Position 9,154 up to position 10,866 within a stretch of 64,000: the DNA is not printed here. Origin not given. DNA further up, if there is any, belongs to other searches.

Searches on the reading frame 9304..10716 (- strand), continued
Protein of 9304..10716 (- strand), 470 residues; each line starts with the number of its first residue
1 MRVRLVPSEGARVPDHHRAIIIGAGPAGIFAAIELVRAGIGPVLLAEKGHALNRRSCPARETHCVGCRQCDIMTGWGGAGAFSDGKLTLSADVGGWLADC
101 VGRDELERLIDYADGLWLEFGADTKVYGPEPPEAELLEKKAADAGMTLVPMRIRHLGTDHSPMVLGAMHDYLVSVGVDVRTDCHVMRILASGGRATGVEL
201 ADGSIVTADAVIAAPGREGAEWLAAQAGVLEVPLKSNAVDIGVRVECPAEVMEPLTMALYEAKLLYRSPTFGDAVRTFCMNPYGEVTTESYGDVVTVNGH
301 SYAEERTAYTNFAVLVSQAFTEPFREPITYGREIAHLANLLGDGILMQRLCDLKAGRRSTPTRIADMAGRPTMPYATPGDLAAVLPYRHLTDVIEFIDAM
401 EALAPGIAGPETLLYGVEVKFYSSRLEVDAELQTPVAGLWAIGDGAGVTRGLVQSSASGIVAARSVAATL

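Call 66: find_homologous_proteins(query=window:9304-10716:-, max_evalue=1e-20)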
Query window:9304-10716:- (470 aa): 8000 proteins with E <= 1e-20 among 8000 candidates; the best 120 are listed.
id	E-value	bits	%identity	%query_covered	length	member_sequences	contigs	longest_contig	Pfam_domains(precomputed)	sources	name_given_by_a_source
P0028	1.3e-292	989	93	100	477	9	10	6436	PF01266.31,PF00890.31,PF07992.21,PF21688.4,PF03486.21,PF01134.29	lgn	-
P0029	2.2e-268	909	88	97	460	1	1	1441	PF01266.31,PF00890.31,PF07992.21,PF21688.4,PF13738.13,PF03486.21,PF01134.29,PF01494.26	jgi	jgi:uncharacterized FAD-dependent dehydrogenase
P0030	6.6e-251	851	81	97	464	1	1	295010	PF01266.31,PF00890.31,PF07992.21,PF21688.4,PF13738.13,PF03486.21,PF01134.29,PF01494.26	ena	-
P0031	1.9e-247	840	80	97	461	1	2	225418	PF01266.31,PF00890.31,PF07992.21,PF21688.4,PF13738.13,PF03486.21,PF01134.29,PF01494.26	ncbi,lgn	-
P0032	6.6e-242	821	78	97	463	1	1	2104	PF01266.31,PF01593.31,PF00890.31,PF07992.21,PF21688.4,PF03486.21,PF01134.29,PF01494.26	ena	-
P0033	3.4e-232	790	76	97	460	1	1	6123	PF01266.31,PF00890.31,PF07992.21,PF21688.4,PF03486.21,PF01134.29,PF01494.26,PF12831.14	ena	-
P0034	5.1e-217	739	72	96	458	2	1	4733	PF01266.31,PF00890.31,PF07992.21,PF21688.4,PF13738.13,PF03486.21,PF01134.29,PF01494.26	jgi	-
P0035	1.3e-216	738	71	96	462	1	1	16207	PF01266.31,PF00890.31,PF07992.21,PF21688.4,PF03486.21,PF01134.29,PF01494.26,PF12831.14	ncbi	-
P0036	4.9e-216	736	73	96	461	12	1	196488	PF01266.31,PF13450.13,PF00890.31,PF07992.21,PF21688.4,PF13738.13,PF03486.21,PF01134.29,PF01494.26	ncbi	-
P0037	7.4e-215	732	73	96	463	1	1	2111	PF01266.31,PF13450.13,PF00890.31,PF07992.21,PF21688.4,PF13738.13,PF03486.21,PF01134.29,PF01494.26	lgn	-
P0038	4.3e-214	730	72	96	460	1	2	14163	PF01266.31,PF00890.31,PF07992.21,PF21688.4,PF13738.13,PF03486.21,PF01134.29,PF01494.26,PF12831.14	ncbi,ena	ncbi:MAG TPA: FAD-dependent oxidoreductase [Coriobacteriia bacterium]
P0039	4.8e-214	730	73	96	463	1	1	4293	PF01266.31,PF00890.31,PF07992.21,PF21688.4,PF03486.21,PF01134.29,PF01494.26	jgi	jgi:uncharacterized FAD-dependent dehydrogenase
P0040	5.0e-214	730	72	96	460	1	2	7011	PF01266.31,PF00890.31,PF07992.21,PF21688.4,PF13738.13,PF03486.21,PF01134.29,PF01494.26,PF12831.14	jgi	-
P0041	1.0e-213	729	71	97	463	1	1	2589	PF01266.31,PF00890.31,PF07992.21,PF21688.4,PF13738.13,PF03486.21,PF01134.29,PF01494.26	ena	-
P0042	2.1e-213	728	71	94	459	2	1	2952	PF01266.31,PF01593.31,PF00890.31,PF07992.21,PF21688.4,PF13738.13,PF03486.21,PF01134.29,PF01494.26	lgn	-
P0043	2.4e-213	727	72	95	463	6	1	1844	PF01266.31,PF00890.31,PF07992.21,PF21688.4,PF13738.13,PF03486.21,PF01134.29,PF01494.26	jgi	jgi:uncharacterized protein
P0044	2.8e-213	727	71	96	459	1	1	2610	PF01266.31,PF00890.31,PF07992.21,PF21688.4,PF13738.13,PF03486.21,PF01134.29,PF01494.26,PF12831.14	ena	-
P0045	5.2e-213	726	71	96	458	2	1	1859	PF01266.31,PF00890.31,PF07992.21,PF21688.4,PF13738.13,PF03486.21,PF01134.29,PF01494.26,PF12831.14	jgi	jgi:uncharacterized protein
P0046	5.4e-213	726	73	96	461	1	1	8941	PF01266.31,PF00890.31,PF07992.21,PF21688.4,PF13738.13,PF03486.21,PF01134.29,PF01494.26,PF12831.14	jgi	jgi:uncharacterized FAD-dependent dehydrogenase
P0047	6.3e-213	726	72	95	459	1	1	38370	PF01266.31,PF00890.31,PF07992.21,PF21688.4,PF13738.13,PF03486.21,PF13454.13,PF01134.29,PF01494.26,PF12831.14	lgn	-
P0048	7.2e-213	726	72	96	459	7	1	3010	PF01266.31,PF00890.31,PF07992.21,PF21688.4,PF13738.13,PF03486.21,PF01134.29,PF01494.26,PF12831.14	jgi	-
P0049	7.7e-213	726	72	96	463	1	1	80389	PF01266.31,PF00890.31,PF07992.21,PF21688.4,PF13738.13,PF03486.21,PF01134.29,PF01494.26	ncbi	-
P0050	9.8e-213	725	72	96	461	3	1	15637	PF01266.31,PF00890.31,PF07992.21,PF21688.4,PF13738.13,PF03486.21,PF01134.29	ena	-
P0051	1.0e-212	725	73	96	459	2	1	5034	PF01266.31,PF00890.31,PF07992.21,PF21688.4,PF13738.13,PF03486.21,PF04820.21,PF01134.29,PF01494.26,PF12831.14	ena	-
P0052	1.0e-212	725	72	96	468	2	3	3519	PF01266.31,PF00890.31,PF07992.21,PF21688.4,PF13738.13,PF03486.21,PF01134.29,PF01494.26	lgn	-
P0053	1.1e-212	725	72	96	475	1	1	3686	PF01266.31,PF00890.31,PF07992.21,PF21688.4,PF13738.13,PF03486.21,PF01134.29,PF01494.26,PF12831.14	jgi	jgi:uncharacterized FAD-dependent dehydrogenase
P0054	1.6e-212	725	71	96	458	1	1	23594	PF01266.31,PF13450.13,PF00890.31,PF07992.21,PF00070.34,PF21688.4,PF13738.13,PF03486.21,PF01134.29,PF01494.26,PF12831.14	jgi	jgi:uncharacterized FAD-dependent dehydrogenase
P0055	2.0e-212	724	73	96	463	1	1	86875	PF01266.31,PF01593.31,PF00890.31,PF07992.21,PF21688.4,PF13738.13,PF03486.21,PF01134.29,PF01494.26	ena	-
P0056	2.4e-212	724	71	96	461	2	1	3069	PF01266.31,PF00890.31,PF07992.21,PF21688.4,PF13738.13,PF03486.21,PF01134.29,PF01494.26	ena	-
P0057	3.7e-212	723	70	96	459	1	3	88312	PF01266.31,PF00890.31,PF07992.21,PF00070.34,PF21688.4,PF13738.13,PF03486.21,PF04820.21,PF01134.29,PF01494.26,PF12831.14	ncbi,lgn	-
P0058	3.9e-212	723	71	94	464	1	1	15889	PF01266.31,PF00890.31,PF07992.21,PF21688.4,PF13738.13,PF03486.21,PF01134.29,PF01494.26,PF12831.14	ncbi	-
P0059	4.5e-212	723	72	96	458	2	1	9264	PF01266.31,PF00890.31,PF07992.21,PF21688.4,PF13738.13,PF03486.21,PF01134.29,PF01494.26,PF12831.14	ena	-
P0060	4.9e-212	723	72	96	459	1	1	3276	PF01266.31,PF00890.31,PF07992.21,PF21688.4,PF13738.13,PF03486.21,PF04820.21,PF01134.29,PF01494.26,PF12831.14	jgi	-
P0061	6.5e-212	723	71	96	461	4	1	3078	PF01266.31,PF00890.31,PF07992.21,PF21688.4,PF13738.13,PF03486.21,PF01134.29,PF01494.26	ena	-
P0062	6.8e-212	723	71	95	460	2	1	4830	PF01266.31,PF00890.31,PF07992.21,PF21688.4,PF13738.13,PF03486.21,PF04820.21,PF01134.29,PF01494.26,PF12831.14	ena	-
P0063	8.4e-212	722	71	96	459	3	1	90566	PF01266.31,PF00890.31,PF07992.21,PF21688.4,PF13738.13,PF03486.21,PF01134.29,PF01494.26,PF12831.14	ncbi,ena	-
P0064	9.2e-212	722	71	96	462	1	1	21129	PF01266.31,PF00890.31,PF07992.21,PF21688.4,PF13738.13,PF03486.21,PF01134.29,PF01494.26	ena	-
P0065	1.2e-211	722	71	96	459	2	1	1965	PF01266.31,PF00890.31,PF07992.21,PF21688.4,PF13738.13,PF03486.21,PF01134.29,PF01494.26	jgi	jgi:uncharacterized FAD-dependent dehydrogenase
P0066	1.4e-211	722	72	96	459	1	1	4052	PF01266.31,PF00890.31,PF07992.21,PF21688.4,PF13738.13,PF03486.21,PF04820.21,PF01134.29,PF01494.26,PF12831.14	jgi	-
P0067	1.6e-211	721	72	96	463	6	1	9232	PF01266.31,PF01593.31,PF00890.31,PF07992.21,PF21688.4,PF13738.13,PF03486.21,PF01134.29,PF01494.26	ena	-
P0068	2.4e-211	721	72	96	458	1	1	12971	PF01266.31,PF00890.31,PF07992.21,PF21688.4,PF13738.13,PF03486.21,PF01134.29,PF01494.26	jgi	-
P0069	2.5e-211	721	73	97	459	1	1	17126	PF01266.31,PF00890.31,PF07992.21,PF21688.4,PF13738.13,PF03486.21,PF01134.29,PF01494.26,PF12831.14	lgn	-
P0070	2.7e-211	721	72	95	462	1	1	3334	PF01266.31,PF00890.31,PF07992.21,PF21688.4,PF13738.13,PF03486.21,PF01134.29,PF01494.26,PF12831.14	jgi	jgi:hypothetical protein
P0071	3.5e-211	720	71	97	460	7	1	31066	PF01266.31,PF00890.31,PF07992.21,PF21688.4,PF13738.13,PF03486.21,PF01134.29,PF01494.26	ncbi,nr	ncbi:MAG: FAD-dependent oxidoreductase [Coriobacteriia bacterium]|nr:FAD-dependent oxidoreductase [C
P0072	5.5e-211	720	73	96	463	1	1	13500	PF01266.31,PF01593.31,PF00890.31,PF07992.21,PF21688.4,PF13738.13,PF03486.21,PF01134.29,PF01494.26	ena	-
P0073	6.2e-211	719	72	96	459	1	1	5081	PF01266.31,PF00890.31,PF07992.21,PF21688.4,PF13738.13,PF03486.21,PF04820.21,PF01134.29,PF01494.26,PF12831.14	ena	-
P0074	6.4e-211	719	71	96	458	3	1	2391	PF01266.31,PF00890.31,PF07992.21,PF21688.4,PF13738.13,PF03486.21,PF01134.29,PF01494.26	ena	-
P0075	6.7e-211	719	72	95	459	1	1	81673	PF01266.31,PF13450.13,PF00890.31,PF07992.21,PF21688.4,PF13738.13,PF03486.21,PF04820.21,PF05834.19,PF01134.29,PF01494.26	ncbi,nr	ncbi:MAG: FAD-dependent oxidoreductase [Actinomycetota bacterium]|nr:FAD-dependent oxidoreductase [A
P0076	7.3e-211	719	70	96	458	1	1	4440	PF01266.31,PF00890.31,PF07992.21,PF21688.4,PF13738.13,PF03486.21,PF01134.29,PF01494.26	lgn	-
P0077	7.5e-211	719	70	97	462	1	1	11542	PF01266.31,PF00890.31,PF07992.21,PF21688.4,PF03486.21,PF05834.19,PF01134.29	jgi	-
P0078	8.5e-211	719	71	97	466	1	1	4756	PF01266.31,PF00890.31,PF07992.21,PF21688.4,PF13738.13,PF03486.21,PF01134.29,PF01494.26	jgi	-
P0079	1.1e-210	719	72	95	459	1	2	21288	PF01266.31,PF00890.31,PF07992.21,PF21688.4,PF13738.13,PF03486.21,PF01134.29,PF01494.26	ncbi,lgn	-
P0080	2.0e-210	718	72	96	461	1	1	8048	PF01266.31,PF00890.31,PF07992.21,PF21688.4,PF13738.13,PF03486.21,PF01134.29,PF01494.26,PF12831.14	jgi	-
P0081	2.1e-210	718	71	97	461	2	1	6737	PF01266.31,PF13450.13,PF00890.31,PF07992.21,PF21688.4,PF13738.13,PF03486.21,PF01134.29,PF01494.26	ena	-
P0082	2.2e-210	718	71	96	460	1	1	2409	PF01266.31,PF00890.31,PF07992.21,PF21688.4,PF13738.13,PF03486.21,PF04820.21,PF01134.29,PF01494.26,PF12831.14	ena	-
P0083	2.5e-210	717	70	97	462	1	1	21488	PF01266.31,PF00890.31,PF07992.21,PF21688.4,PF13738.13,PF03486.21,PF01134.29,PF01494.26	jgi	jgi:uncharacterized FAD-dependent dehydrogenase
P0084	3.3e-210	717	72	95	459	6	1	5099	PF01266.31,PF00890.31,PF07992.21,PF21688.4,PF13738.13,PF03486.21,PF01134.29,PF01494.26,PF12831.14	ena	-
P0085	3.4e-210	717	71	96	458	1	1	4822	PF01266.31,PF00890.31,PF07992.21,PF21688.4,PF13738.13,PF03486.21,PF01134.29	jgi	jgi:uncharacterized protein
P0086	4.0e-210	717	70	96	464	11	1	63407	PF01266.31,PF00890.31,PF07992.21,PF21688.4,PF03486.21,PF05834.19,PF01134.29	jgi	-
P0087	4.5e-210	717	72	95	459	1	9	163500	PF07992.21,PF00070.34,PF03486.21,PF01134.29,PF01494.26,PF12831.14,PF01266.31,PF01593.31,PF00890.31,PF21688.4,PF13738.13,PF04820.21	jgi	-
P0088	4.5e-210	717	72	95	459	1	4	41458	PF07992.21,PF00070.34,PF03486.21,PF01134.29,PF01494.26,PF12831.14,PF01266.31,PF01593.31,PF00890.31,PF21688.4,PF13738.13,PF04820.21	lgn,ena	-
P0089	5.0e-210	716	71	97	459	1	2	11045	PF01266.31,PF00890.31,PF07992.21,PF21688.4,PF13738.13,PF03486.21,PF01134.29,PF01494.26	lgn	-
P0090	5.4e-210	716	71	97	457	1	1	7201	PF01266.31,PF00890.31,PF07992.21,PF21688.4,PF13738.13,PF03486.21,PF01134.29,PF01494.26,PF12831.14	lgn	-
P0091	5.5e-210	716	71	95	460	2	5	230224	PF01266.31,PF00890.31,PF07992.21,PF21688.4,PF03486.21,PF01134.29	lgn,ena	-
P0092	6.1e-210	716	71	95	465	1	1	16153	PF01266.31,PF00890.31,PF07992.21,PF21688.4,PF13738.13,PF03486.21,PF01134.29,PF01494.26,PF12831.14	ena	-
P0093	7.1e-210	716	71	95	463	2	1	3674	PF01266.31,PF00890.31,PF07992.21,PF21688.4,PF13738.13,PF03486.21,PF01134.29,PF01494.26,PF12831.14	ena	-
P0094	8.0e-210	716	71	96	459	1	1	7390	PF01266.31,PF01593.31,PF00890.31,PF07992.21,PF00070.34,PF21688.4,PF13738.13,PF03486.21,PF01134.29,PF01494.26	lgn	-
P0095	1.4e-209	715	73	95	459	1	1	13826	PF01266.31,PF00890.31,PF07992.21,PF21688.4,PF13738.13,PF03486.21,PF05834.19,PF01134.29,PF01494.26,PF12831.14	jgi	-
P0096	2.0e-209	714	70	97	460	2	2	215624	PF01266.31,PF00890.31,PF07992.21,PF21688.4,PF13738.13,PF03486.21,PF01134.29,PF01494.26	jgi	-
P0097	2.0e-209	714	69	97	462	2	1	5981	PF01266.31,PF00890.31,PF07992.21,PF21688.4,PF13738.13,PF03486.21,PF01134.29,PF01494.26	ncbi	-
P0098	2.2e-209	714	71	96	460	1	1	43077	PF01266.31,PF00890.31,PF07992.21,PF21688.4,PF13738.13,PF03486.21,PF01134.29,PF01494.26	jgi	jgi:uncharacterized protein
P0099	2.3e-209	714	70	96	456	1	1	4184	PF01266.31,PF00890.31,PF07992.21,PF21688.4,PF13738.13,PF03486.21,PF01134.29,PF01494.26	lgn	-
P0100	2.9e-209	714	70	96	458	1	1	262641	PF01266.31,PF00890.31,PF07992.21,PF21688.4,PF13738.13,PF03486.21,PF01134.29,PF01494.26,PF12831.14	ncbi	-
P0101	3.5e-209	714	71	96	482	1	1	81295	PF01266.31,PF00890.31,PF07992.21,PF21688.4,PF13738.13,PF03486.21,PF01134.29,PF01494.26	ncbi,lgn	-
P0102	3.5e-209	714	70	97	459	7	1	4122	PF01266.31,PF00890.31,PF07992.21,PF21688.4,PF13738.13,PF03486.21,PF01134.29,PF01494.26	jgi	jgi:uncharacterized FAD-dependent dehydrogenase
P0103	3.7e-209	714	69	96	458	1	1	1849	PF01266.31,PF00890.31,PF07992.21,PF21688.4,PF03486.21,PF01134.29,PF01494.26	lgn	-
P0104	4.2e-209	713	70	97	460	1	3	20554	PF01266.31,PF00890.31,PF07992.21,PF21688.4,PF13738.13,PF03486.21,PF01134.29,PF01494.26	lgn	-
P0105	4.5e-209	713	71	95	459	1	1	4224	PF01266.31,PF00890.31,PF07992.21,PF21688.4,PF13738.13,PF03486.21,PF01134.29,PF01494.26,PF12831.14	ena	-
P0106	5.2e-209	713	71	95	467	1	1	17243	PF01266.31,PF00890.31,PF07992.21,PF21688.4,PF13738.13,PF03486.21,PF04820.21,PF01134.29,PF01494.26,PF12831.14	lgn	-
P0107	8.9e-209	712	71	96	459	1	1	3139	PF01266.31,PF00890.31,PF07992.21,PF21688.4,PF13738.13,PF03486.21,PF13454.13,PF01134.29,PF12831.14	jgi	jgi:uncharacterized protein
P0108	9.6e-209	712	71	96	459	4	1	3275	PF01266.31,PF00890.31,PF07992.21,PF21688.4,PF13738.13,PF03486.21,PF13454.13,PF01134.29,PF12831.14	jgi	jgi:uncharacterized protein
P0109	9.7e-209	712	71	96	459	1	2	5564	PF01266.31,PF00890.31,PF07992.21,PF21688.4,PF13738.13,PF03486.21,PF01134.29,PF12831.14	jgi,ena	-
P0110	1.0e-208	712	70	96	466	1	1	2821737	PF01266.31,PF00890.31,PF07992.21,PF21688.4,PF13738.13,PF03486.21,PF01134.29,PF01494.26,PF12831.14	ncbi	ncbi:MAG: NAD(P)/FAD-dependent oxidoreductase [Coriobacteriia bacterium]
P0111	1.1e-208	712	70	96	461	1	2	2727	PF01266.31,PF13450.13,PF00890.31,PF07992.21,PF21688.4,PF13738.13,PF03486.21,PF01134.29,PF01494.26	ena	-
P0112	1.2e-208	712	71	96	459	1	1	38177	PF01266.31,PF00890.31,PF07992.21,PF21688.4,PF13738.13,PF03486.21,PF01134.29,PF01494.26,PF12831.14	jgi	jgi:uncharacterized protein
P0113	1.2e-208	712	71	96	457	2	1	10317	PF01266.31,PF00890.31,PF07992.21,PF21688.4,PF13738.13,PF03486.21,PF01134.29,PF01494.26,PF12831.14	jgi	jgi:uncharacterized FAD-dependent dehydrogenase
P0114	2.1e-208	711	70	96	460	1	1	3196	PF01266.31,PF00890.31,PF07992.21,PF21688.4,PF03486.21,PF01134.29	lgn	-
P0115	2.2e-208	711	71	95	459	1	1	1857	PF01266.31,PF00890.31,PF07992.21,PF00070.34,PF21688.4,PF13738.13,PF03486.21,PF05834.19,PF01134.29,PF01494.26,PF12831.14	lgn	-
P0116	2.8e-208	711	71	96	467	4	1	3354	PF01266.31,PF00890.31,PF07992.21,PF00070.34,PF21688.4,PF13738.13,PF03486.21,PF04820.21,PF01134.29,PF01494.26,PF12831.14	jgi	-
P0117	2.8e-208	711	70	96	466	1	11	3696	PF01266.31,PF00890.31,PF07992.21,PF21688.4,PF13738.13,PF03486.21,PF01134.29,PF01494.26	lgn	-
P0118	3.0e-208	711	70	95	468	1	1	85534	PF01266.31,PF00890.31,PF07992.21,PF00070.34,PF21688.4,PF13738.13,PF03486.21,PF01134.29,PF01494.26,PF12831.14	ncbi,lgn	-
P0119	3.8e-208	710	70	96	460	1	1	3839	PF01266.31,PF00890.31,PF07992.21,PF21688.4,PF13738.13,PF03486.21,PF04820.21,PF01134.29,PF01494.26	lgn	-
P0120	6.2e-208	710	70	96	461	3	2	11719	PF01266.31,PF00890.31,PF07992.21,PF21688.4,PF13738.13,PF03486.21,PF01134.29,PF01494.26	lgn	-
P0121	6.6e-208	709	70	96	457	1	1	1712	PF01266.31,PF00890.31,PF07992.21,PF00070.34,PF21688.4,PF13738.13,PF03486.21,PF01134.29,PF01494.26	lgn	-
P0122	9.2e-208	709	70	96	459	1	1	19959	PF01266.31,PF00890.31,PF07992.21,PF21688.4,PF13738.13,PF03486.21,PF01134.29,PF01494.26,PF12831.14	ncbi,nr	ncbi:MAG: FAD-binding protein [Coriobacteriia bacterium]|nr:FAD-binding protein [Coriobacteriia bact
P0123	9.3e-208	709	70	97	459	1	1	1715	PF01266.31,PF00890.31,PF07992.21,PF21688.4,PF13738.13,PF03486.21,PF01134.29,PF01494.26,PF12831.14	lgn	-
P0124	1.0e-207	709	70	96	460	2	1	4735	PF01266.31,PF00890.31,PF07992.21,PF21688.4,PF03486.21,PF05834.19,PF01134.29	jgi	jgi:uncharacterized FAD-dependent dehydrogenase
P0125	1.1e-207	709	71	97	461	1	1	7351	PF01266.31,PF01593.31,PF13450.13,PF00890.31,PF07992.21,PF21688.4,PF13738.13,PF03486.21,PF04820.21,PF01134.29,PF01494.26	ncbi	-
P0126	1.1e-207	709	70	96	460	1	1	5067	PF01266.31,PF00890.31,PF07992.21,PF21688.4,PF03486.21,PF01134.29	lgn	-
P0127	1.2e-207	709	71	96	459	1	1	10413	PF01266.31,PF00890.31,PF07992.21,PF21688.4,PF13738.13,PF03486.21,PF01134.29,PF01494.26,PF12831.14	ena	-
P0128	1.5e-207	708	70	96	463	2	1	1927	PF13450.13,PF07992.21,PF00070.34,PF03486.21,PF01134.29,PF01494.26,PF12831.14,PF01266.31,PF00890.31,PF21688.4,PF13738.13,PF04820.21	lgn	-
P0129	1.6e-207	708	69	97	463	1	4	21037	PF01266.31,PF00890.31,PF07992.21,PF21688.4,PF03486.21,PF01134.29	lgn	-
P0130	1.8e-207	708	70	97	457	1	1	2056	PF01266.31,PF00890.31,PF07992.21,PF21688.4,PF13738.13,PF03486.21,PF01134.29,PF01494.26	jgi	-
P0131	1.8e-207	708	70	96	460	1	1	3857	PF01266.31,PF13450.13,PF00890.31,PF07992.21,PF21688.4,PF13738.13,PF03486.21,PF01134.29,PF01494.26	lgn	-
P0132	2.1e-207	708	69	96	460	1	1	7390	PF01266.31,PF00890.31,PF07992.21,PF21688.4,PF13738.13,PF03486.21,PF01134.29,PF01494.26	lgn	-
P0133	2.2e-207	708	70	96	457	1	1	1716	PF01266.31,PF00890.31,PF07992.21,PF21688.4,PF03486.21,PF01134.29,PF01494.26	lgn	-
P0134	2.3e-207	708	69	96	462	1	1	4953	PF01266.31,PF00890.31,PF07992.21,PF21688.4,PF03486.21,PF05834.19,PF01134.29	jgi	-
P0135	2.3e-207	708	69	96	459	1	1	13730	PF01266.31,PF00890.31,PF07992.21,PF00070.34,PF21688.4,PF13738.13,PF03486.21,PF04820.21,PF01134.29,PF01494.26,PF12831.14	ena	-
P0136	2.4e-207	708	70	96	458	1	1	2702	PF01266.31,PF00890.31,PF07992.21,PF21688.4,PF13738.13,PF03486.21,PF01134.29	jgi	jgi:uncharacterized FAD-dependent dehydrogenase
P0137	2.6e-207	707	68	96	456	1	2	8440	PF01266.31,PF00890.31,PF07992.21,PF21688.4,PF13738.13,PF03486.21,PF01134.29,PF01494.26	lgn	-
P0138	2.7e-207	707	70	96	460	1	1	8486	PF01266.31,PF13450.13,PF00890.31,PF07992.21,PF21688.4,PF13738.13,PF03486.21,PF01134.29,PF01494.26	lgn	-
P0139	2.7e-207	707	70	97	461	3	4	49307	PF13450.13,PF07992.21,PF00070.34,PF03486.21,PF01134.29,PF01494.26,PF01266.31,PF01593.31,PF00890.31,PF21688.4,PF13738.13,PF04820.21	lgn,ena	-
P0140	3.2e-207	707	69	97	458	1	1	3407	PF01266.31,PF00890.31,PF07992.21,PF21688.4,PF13738.13,PF03486.21,PF01134.29,PF01494.26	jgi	jgi:uncharacterized FAD-dependent dehydrogenase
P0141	3.5e-207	707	70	96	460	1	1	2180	PF01266.31,PF13450.13,PF00890.31,PF07992.21,PF21688.4,PF13738.13,PF03486.21,PF01134.29,PF01494.26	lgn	-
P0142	3.6e-207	707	70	96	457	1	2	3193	PF01266.31,PF00890.31,PF07992.21,PF21688.4,PF13738.13,PF03486.21,PF01134.29,PF01494.26,PF12831.14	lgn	-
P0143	3.7e-207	707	70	97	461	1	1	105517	PF01266.31,PF00890.31,PF07992.21,PF21688.4,PF03486.21,PF01134.29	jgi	jgi:uncharacterized FAD-dependent dehydrogenase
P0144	4.0e-207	707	71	97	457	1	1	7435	PF01266.31,PF00890.31,PF07992.21,PF21688.4,PF13738.13,PF03486.21,PF01134.29,PF01494.26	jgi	jgi:uncharacterized FAD-dependent dehydrogenase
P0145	4.3e-207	707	69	97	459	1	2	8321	PF01266.31,PF00890.31,PF07992.21,PF21688.4,PF13738.13,PF03486.21,PF01134.29,PF01494.26,PF12831.14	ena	-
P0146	4.3e-207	707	69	96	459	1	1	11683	PF01266.31,PF00890.31,PF07992.21,PF21688.4,PF13738.13,PF03486.21,PF01134.29,PF01494.26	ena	-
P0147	4.8e-207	707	69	96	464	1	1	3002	PF01266.31,PF00890.31,PF07992.21,PF21688.4,PF13738.13,PF03486.21,PF04820.21,PF01134.29,PF12831.14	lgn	-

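Call 72: search_solved_structures(query=window:9304-10716:-, max_evalue=0.00001)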
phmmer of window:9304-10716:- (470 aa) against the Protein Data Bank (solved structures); distinct sequences matched with E-value up to 0.00001: 1.
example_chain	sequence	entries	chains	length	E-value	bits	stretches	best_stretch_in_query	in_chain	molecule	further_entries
3nlc_A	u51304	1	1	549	1.2e-20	77.2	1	150-468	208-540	Uncharacterized protein VP0956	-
